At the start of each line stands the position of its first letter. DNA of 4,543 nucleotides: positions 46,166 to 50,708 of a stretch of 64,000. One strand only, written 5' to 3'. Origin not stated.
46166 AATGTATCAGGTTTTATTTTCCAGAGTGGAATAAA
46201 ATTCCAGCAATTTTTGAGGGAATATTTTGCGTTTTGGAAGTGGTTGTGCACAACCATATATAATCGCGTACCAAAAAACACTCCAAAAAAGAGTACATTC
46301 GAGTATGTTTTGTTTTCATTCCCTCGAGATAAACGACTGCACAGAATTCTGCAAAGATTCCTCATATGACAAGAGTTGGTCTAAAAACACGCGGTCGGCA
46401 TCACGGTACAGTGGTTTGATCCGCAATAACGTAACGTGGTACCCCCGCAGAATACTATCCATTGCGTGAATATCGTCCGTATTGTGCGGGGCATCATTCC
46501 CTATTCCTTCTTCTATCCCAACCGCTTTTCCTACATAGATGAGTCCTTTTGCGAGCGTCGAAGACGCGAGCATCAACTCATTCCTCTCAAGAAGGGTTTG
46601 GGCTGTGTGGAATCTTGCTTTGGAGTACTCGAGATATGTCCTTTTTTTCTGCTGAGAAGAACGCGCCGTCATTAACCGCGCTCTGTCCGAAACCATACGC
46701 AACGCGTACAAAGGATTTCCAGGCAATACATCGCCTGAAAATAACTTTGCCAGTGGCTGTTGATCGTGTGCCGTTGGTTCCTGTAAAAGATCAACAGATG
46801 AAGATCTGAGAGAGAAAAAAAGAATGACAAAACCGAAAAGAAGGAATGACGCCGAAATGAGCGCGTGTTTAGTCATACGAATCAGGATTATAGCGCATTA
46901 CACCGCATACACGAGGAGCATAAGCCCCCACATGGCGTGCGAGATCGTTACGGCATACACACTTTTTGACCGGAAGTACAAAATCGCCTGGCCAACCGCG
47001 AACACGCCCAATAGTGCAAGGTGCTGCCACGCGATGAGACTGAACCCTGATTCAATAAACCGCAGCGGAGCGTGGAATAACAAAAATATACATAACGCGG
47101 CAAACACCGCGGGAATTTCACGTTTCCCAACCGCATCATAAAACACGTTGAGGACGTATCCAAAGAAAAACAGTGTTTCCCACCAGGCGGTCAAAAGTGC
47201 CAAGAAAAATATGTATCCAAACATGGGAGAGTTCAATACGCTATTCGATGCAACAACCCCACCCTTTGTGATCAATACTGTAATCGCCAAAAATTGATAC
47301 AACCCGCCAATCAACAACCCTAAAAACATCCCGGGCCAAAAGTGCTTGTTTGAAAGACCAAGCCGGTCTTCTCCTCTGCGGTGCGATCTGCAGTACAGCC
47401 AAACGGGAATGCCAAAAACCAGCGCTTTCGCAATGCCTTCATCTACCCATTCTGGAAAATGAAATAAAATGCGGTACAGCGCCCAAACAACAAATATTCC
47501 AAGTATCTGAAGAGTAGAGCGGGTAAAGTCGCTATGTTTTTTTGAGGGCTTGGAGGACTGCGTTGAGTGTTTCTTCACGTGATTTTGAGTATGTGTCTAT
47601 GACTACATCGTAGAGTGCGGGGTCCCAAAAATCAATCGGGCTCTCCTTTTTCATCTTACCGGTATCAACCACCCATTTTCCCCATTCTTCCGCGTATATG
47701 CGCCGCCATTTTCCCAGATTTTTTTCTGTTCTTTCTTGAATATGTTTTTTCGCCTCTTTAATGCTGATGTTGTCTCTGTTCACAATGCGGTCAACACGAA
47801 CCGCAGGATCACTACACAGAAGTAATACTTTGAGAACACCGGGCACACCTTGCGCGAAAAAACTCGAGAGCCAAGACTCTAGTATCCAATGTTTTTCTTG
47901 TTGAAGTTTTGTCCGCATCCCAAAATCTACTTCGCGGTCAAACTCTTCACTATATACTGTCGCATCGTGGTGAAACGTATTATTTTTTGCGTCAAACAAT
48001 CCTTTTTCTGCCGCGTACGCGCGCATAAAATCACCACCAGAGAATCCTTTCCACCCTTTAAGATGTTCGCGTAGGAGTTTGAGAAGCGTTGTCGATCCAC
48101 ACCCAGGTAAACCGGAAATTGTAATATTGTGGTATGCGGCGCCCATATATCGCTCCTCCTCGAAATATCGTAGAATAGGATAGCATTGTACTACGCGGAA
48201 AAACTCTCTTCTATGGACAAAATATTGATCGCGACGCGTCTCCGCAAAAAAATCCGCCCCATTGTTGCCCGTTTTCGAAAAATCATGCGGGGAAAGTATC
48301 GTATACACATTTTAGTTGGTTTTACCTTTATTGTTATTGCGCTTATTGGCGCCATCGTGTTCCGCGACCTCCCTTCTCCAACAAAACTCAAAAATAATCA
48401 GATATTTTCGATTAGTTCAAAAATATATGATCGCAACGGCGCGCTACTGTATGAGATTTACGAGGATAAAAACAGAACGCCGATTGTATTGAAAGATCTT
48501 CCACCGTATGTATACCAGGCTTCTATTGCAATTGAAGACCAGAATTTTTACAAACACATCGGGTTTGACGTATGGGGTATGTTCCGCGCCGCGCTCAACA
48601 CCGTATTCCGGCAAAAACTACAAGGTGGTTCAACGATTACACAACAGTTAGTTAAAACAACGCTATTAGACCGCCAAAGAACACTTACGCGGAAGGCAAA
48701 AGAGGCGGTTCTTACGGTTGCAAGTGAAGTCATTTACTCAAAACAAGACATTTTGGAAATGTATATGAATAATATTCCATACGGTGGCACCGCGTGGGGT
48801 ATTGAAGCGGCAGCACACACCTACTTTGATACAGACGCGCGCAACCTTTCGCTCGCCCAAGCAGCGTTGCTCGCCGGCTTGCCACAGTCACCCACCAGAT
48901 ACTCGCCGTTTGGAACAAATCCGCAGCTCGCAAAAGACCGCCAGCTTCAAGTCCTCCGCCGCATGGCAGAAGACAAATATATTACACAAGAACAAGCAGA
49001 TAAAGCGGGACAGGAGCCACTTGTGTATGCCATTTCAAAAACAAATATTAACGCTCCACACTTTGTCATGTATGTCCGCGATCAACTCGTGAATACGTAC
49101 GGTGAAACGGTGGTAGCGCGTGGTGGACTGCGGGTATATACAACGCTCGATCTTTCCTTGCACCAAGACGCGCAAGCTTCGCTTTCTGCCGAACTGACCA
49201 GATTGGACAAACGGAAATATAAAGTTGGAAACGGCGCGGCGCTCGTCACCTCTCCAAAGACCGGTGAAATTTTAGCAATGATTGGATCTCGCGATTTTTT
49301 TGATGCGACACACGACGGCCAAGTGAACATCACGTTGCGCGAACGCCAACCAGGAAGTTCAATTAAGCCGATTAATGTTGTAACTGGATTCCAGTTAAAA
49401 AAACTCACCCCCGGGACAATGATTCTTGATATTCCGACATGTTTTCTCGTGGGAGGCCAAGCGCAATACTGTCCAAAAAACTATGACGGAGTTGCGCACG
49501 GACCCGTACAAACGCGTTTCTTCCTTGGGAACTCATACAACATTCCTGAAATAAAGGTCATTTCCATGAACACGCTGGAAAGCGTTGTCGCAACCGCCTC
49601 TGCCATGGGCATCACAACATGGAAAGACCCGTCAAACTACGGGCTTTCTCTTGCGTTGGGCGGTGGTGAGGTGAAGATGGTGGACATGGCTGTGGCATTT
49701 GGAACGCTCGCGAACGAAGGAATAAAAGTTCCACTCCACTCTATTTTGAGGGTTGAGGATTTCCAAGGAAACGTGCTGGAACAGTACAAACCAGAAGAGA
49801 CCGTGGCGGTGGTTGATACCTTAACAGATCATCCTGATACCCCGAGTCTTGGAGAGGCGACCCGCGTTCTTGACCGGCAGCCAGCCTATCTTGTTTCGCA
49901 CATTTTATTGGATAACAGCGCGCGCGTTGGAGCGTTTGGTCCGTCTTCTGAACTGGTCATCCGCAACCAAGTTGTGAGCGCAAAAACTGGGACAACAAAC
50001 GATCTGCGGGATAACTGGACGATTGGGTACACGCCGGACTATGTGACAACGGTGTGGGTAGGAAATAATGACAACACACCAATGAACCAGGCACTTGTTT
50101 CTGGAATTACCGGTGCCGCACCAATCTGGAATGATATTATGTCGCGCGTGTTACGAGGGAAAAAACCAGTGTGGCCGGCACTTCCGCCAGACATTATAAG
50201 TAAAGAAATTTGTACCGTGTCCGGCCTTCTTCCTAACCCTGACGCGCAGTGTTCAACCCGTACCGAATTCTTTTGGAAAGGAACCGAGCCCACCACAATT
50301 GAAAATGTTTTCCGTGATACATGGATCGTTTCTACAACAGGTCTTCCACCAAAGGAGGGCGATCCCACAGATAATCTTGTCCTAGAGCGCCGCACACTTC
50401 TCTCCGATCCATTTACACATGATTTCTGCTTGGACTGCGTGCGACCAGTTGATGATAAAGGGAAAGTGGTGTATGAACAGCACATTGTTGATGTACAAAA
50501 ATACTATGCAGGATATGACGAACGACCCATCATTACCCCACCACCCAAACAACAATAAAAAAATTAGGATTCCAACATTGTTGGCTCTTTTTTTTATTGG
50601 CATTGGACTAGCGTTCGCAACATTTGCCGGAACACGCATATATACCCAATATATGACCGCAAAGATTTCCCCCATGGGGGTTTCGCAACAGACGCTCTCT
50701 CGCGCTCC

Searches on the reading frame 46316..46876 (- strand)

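Call 4: search_protein_families(library=pfam, proteins=[window:46316-46876:-])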
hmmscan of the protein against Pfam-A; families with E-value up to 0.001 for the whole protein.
window:46316-46876:- (186 aa): 1 family
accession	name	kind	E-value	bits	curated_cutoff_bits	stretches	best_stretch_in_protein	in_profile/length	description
PF18915.5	DUF5667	-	7.5e-06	26.7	27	1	50-110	2-62/99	Domain of unknown function (DUF5667)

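Call 5: search_protein_families(library=ncbifam, proteins=[window:46316-46876:-])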
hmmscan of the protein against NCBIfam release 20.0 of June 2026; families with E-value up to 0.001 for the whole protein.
window:46316-46876:- (186 aa): 0 families

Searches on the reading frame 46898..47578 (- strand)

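Call 70: search_protein_families(library=pfam, proteins=[window:46898-47578:-], max_evalue=0.0001)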
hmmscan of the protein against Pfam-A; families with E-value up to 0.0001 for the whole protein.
window:46898-47578:- (226 aa): 1 family
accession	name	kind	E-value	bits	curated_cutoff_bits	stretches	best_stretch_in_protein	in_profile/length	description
PF02517.21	Rce1-like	-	2.6e-08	34.5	22.4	1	120-219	5-92/93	Type II CAAX prenyl endopeptidase Rce1-like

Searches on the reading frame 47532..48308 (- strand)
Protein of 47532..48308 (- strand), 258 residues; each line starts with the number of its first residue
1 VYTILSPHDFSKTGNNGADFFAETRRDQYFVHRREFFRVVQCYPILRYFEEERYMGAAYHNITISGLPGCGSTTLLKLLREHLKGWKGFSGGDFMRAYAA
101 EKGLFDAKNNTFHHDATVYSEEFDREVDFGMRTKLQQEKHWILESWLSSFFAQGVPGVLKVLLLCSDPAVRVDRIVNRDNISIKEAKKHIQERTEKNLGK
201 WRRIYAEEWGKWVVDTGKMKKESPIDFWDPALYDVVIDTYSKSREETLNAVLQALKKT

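Call 70: search_protein_families(library=pfam, proteins=[window:47532-48308:-], max_evalue=0.0001)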
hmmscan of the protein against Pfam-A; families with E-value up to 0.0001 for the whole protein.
window:47532-48308:- (258 aa): 3 families
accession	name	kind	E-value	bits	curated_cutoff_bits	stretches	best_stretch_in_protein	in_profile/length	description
PF13238.12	AAA_18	-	8.5e-12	46.1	29.4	1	62-186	1-119/128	AAA domain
PF13189.12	Cytidylate_kin2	-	1.1e-10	42.4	28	1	61-239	1-174/176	Cytidylate kinase-like family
PF13207.12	AAA_17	-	8.2e-09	36.3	27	1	66-148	2-81/136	AAA domain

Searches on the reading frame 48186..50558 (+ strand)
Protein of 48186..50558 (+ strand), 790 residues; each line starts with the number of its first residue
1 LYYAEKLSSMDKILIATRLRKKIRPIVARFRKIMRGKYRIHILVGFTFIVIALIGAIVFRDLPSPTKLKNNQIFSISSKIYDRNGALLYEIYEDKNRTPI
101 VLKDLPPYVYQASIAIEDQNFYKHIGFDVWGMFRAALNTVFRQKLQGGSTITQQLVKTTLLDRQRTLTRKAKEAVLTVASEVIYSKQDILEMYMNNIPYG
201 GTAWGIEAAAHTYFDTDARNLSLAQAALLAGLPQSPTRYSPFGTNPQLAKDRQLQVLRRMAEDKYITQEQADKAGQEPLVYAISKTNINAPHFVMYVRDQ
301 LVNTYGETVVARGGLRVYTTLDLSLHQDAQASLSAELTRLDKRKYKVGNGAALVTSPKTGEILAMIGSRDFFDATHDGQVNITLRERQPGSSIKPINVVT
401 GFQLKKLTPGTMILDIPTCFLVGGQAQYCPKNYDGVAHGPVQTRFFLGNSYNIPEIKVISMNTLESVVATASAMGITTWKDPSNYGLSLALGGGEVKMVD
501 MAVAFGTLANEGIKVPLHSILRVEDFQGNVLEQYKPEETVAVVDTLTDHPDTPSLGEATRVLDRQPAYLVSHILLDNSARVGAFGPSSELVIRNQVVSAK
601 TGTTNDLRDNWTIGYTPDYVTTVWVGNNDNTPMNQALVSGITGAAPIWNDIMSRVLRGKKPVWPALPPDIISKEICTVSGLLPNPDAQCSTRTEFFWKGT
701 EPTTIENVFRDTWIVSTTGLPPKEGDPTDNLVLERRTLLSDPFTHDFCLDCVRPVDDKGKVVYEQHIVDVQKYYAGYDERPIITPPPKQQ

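Call 70: search_protein_families(library=pfam, proteins=[window:48186-50558:+], max_evalue=0.0001)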
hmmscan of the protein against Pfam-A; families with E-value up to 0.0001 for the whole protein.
window:48186-50558:+ (790 aa): 2 families
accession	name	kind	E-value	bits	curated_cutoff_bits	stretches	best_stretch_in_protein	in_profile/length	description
PF00912.28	Transgly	-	9e-60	201.6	27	1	85-260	2-177/178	Transglycosylase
PF00905.27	Transpeptidase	-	7.3e-12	45.5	22.1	1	350-652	1-298/299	Penicillin binding protein transpeptidase domain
